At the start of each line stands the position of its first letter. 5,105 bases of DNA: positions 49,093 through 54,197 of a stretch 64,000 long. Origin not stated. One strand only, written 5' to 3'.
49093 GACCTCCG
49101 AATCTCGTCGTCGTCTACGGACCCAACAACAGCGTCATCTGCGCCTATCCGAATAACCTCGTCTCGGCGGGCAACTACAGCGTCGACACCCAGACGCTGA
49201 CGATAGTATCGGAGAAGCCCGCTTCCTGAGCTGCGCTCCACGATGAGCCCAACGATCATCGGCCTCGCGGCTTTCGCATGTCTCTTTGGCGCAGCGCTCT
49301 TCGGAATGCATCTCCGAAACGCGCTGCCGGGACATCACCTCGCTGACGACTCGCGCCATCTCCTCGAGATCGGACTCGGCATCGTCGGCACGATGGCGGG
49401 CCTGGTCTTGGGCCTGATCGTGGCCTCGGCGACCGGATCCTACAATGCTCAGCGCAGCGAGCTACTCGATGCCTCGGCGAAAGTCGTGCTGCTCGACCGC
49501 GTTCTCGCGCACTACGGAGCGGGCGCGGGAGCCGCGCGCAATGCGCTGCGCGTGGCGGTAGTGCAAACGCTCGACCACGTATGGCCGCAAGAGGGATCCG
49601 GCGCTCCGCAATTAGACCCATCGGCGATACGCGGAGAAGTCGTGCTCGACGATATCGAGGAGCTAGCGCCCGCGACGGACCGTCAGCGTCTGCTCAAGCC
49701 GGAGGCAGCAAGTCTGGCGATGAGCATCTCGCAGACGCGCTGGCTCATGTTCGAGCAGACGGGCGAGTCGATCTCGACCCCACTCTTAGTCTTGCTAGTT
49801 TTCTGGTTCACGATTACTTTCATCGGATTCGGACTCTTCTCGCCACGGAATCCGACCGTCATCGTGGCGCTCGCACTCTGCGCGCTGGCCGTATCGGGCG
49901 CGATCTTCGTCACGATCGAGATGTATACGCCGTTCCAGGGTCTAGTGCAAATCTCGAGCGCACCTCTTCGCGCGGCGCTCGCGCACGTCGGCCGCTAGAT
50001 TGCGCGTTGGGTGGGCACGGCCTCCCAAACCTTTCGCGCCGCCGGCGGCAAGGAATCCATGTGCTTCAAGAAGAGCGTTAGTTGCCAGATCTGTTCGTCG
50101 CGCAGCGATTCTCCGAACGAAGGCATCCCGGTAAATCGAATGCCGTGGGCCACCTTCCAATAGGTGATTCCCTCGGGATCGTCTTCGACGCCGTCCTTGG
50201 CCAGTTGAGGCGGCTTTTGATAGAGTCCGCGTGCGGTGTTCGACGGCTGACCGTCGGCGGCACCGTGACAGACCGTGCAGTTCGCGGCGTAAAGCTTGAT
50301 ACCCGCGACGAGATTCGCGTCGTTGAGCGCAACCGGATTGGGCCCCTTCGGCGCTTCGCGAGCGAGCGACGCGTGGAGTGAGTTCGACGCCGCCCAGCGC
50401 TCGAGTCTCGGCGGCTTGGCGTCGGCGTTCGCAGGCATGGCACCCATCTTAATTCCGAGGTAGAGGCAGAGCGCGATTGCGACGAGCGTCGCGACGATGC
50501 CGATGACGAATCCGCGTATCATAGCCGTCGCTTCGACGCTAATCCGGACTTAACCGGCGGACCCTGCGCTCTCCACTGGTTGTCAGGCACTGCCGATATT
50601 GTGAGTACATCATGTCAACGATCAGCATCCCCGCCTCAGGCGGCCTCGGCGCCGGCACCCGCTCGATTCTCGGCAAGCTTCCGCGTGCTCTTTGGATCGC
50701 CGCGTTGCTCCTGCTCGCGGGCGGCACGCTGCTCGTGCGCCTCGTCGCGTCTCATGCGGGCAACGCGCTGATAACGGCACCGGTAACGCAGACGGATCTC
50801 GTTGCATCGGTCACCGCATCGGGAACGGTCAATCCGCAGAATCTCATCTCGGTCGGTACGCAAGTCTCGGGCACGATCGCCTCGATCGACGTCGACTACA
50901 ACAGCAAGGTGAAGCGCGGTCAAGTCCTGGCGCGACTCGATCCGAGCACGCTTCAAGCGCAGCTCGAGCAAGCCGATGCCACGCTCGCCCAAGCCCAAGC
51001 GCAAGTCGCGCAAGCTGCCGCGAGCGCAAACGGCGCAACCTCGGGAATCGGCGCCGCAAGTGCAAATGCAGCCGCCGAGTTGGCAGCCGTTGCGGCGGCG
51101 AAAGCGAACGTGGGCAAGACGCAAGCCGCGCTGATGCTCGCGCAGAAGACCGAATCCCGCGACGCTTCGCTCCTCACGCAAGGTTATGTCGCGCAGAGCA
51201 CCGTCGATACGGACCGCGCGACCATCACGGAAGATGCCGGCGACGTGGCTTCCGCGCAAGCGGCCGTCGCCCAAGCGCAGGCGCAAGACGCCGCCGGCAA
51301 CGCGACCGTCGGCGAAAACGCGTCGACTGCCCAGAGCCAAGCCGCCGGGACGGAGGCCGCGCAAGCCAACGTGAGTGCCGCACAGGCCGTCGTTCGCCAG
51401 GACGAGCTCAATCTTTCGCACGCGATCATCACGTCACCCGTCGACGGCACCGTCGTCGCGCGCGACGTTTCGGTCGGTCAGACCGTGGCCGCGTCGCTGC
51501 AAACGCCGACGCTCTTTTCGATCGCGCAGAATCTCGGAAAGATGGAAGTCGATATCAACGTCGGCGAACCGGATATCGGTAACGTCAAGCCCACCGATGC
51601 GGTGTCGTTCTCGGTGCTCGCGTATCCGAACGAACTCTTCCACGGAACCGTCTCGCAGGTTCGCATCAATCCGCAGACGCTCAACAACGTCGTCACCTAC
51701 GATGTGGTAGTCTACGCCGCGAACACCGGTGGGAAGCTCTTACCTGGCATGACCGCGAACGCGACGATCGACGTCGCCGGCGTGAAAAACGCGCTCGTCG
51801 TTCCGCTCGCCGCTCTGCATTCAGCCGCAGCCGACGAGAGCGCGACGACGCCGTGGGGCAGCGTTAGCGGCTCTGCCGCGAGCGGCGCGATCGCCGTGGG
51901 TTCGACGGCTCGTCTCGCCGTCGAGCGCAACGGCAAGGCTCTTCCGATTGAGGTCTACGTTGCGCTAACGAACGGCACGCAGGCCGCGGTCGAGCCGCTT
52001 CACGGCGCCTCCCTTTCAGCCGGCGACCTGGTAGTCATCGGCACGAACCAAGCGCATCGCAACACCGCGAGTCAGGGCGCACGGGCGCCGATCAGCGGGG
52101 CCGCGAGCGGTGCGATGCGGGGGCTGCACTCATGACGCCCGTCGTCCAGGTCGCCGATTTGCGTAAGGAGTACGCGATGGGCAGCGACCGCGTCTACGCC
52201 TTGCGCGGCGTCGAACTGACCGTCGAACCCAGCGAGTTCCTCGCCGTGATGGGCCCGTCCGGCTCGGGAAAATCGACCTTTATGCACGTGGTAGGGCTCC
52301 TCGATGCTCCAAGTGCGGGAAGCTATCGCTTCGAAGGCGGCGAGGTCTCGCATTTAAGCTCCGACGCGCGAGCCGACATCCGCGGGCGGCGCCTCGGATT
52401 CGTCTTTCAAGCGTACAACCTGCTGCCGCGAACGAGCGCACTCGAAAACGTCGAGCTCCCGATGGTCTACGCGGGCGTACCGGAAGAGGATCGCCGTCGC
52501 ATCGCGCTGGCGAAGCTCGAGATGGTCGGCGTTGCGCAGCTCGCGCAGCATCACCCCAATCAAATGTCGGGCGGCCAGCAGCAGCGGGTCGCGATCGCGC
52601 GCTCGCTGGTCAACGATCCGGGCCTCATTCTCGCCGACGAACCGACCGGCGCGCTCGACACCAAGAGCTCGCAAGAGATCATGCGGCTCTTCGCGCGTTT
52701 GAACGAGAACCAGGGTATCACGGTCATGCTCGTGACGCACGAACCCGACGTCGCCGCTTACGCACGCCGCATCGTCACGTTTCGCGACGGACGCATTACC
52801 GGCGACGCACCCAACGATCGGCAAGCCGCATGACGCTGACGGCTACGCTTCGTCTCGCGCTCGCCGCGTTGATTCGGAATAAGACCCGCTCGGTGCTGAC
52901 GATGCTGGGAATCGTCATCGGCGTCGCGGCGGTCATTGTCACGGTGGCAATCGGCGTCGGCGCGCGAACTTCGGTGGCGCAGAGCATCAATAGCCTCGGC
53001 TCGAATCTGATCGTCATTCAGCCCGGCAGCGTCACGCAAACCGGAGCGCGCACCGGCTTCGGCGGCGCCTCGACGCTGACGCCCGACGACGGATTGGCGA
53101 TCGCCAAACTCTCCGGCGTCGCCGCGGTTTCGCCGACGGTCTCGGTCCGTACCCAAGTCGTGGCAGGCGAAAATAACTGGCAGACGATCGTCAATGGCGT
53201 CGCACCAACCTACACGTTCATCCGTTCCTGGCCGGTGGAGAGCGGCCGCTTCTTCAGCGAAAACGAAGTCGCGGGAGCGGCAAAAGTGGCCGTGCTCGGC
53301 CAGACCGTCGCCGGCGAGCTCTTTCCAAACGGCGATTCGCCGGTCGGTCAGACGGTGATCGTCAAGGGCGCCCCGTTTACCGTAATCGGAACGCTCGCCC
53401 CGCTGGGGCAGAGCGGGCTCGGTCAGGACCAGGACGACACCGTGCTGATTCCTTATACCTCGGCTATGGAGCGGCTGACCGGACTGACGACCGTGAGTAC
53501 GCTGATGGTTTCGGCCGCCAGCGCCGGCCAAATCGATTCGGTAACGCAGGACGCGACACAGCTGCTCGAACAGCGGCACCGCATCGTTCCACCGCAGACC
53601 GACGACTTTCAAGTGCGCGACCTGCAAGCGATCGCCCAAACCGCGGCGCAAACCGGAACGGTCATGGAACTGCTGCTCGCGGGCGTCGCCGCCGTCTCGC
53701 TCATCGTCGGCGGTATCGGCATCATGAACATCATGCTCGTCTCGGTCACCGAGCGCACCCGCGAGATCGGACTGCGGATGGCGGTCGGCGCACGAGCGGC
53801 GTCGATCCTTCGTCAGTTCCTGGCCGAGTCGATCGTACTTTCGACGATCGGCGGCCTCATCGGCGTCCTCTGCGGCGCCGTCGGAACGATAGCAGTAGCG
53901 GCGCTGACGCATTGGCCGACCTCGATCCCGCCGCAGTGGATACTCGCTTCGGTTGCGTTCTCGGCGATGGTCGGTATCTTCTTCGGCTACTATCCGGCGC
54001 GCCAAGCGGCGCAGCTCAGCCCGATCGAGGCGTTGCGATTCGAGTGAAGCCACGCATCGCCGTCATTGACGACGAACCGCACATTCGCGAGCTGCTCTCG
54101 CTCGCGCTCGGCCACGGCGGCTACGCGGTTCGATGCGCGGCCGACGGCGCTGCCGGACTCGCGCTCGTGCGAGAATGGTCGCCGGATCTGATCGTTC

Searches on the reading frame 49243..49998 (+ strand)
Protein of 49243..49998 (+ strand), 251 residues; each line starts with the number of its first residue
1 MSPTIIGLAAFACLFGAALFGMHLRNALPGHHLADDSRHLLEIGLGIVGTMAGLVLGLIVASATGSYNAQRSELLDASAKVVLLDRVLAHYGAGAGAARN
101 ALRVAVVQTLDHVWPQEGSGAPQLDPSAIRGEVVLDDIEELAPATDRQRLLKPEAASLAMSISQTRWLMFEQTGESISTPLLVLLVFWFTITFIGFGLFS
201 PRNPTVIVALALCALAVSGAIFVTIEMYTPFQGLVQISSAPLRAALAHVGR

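Call 27: search_protein_families(library=pfam, proteins=[window:49243-49998:+], max_evalue=0.00001)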
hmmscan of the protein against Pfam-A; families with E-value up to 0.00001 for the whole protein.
window:49243-49998:+ (251 aa): 1 family
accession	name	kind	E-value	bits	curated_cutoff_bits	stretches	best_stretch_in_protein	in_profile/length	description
PF14023.12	Bestrophin-like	-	5.9e-25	88.6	32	1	13-242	2-232/232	Bestrophin-like domain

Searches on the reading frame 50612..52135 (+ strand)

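Call 27: search_protein_families(library=pfam, proteins=[window:50612-52135:+], max_evalue=0.00001)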
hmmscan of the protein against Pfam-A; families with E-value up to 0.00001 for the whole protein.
window:50612-52135:+ (507 aa): 2 families
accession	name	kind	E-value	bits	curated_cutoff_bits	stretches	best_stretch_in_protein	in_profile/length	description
PF16576.10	HlyD_D23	-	2.7e-16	60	30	1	66-382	5-214/214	Barrel-sandwich domain of CusB or HlyD membrane-fusion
PF13437.12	HlyD_3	-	3.3e-07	31.4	22.2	1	273-379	2-106/106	HlyD family secretion protein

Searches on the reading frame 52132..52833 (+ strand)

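Call 27: search_protein_families(library=pfam, proteins=[window:52132-52833:+], max_evalue=0.00001)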
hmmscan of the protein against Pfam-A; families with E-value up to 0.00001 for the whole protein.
window:52132-52833:+ (233 aa): 2 families
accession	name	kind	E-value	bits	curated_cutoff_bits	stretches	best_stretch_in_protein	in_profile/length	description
PF00005.33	ABC_tran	-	1.4e-29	103.9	25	1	24-172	1-136/137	ABC transporter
PF13304.12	AAA_21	-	5e-07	30.5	27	0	114-205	188-300/304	AAA domain, putative AbiEii toxin, Type IV TA system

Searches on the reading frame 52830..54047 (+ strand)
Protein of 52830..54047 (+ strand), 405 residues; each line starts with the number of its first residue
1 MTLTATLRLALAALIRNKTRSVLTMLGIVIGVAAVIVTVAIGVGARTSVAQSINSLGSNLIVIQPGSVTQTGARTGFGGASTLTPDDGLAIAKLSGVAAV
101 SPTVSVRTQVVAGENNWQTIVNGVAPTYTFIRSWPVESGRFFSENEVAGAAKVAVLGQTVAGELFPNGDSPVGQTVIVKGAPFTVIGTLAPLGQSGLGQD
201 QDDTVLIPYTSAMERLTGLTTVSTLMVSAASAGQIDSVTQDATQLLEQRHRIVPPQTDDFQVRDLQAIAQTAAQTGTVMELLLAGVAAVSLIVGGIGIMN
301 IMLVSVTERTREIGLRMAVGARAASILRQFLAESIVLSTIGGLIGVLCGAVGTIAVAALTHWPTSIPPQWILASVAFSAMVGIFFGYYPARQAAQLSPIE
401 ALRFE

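Call 27: search_protein_families(library=pfam, proteins=[window:52830-54047:+], max_evalue=0.00001)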
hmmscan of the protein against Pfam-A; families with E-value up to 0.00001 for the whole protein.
window:52830-54047:+ (405 aa): 2 families
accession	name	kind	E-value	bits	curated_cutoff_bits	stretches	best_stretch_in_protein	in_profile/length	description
PF12704.14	MacB_PCD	-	7.9e-49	167.2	27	1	21-244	1-206/207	MacB-like periplasmic core domain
PF02687.27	FtsX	-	7.9e-17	61.9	25.5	1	286-398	3-120/120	FtsX-like permease C-terminal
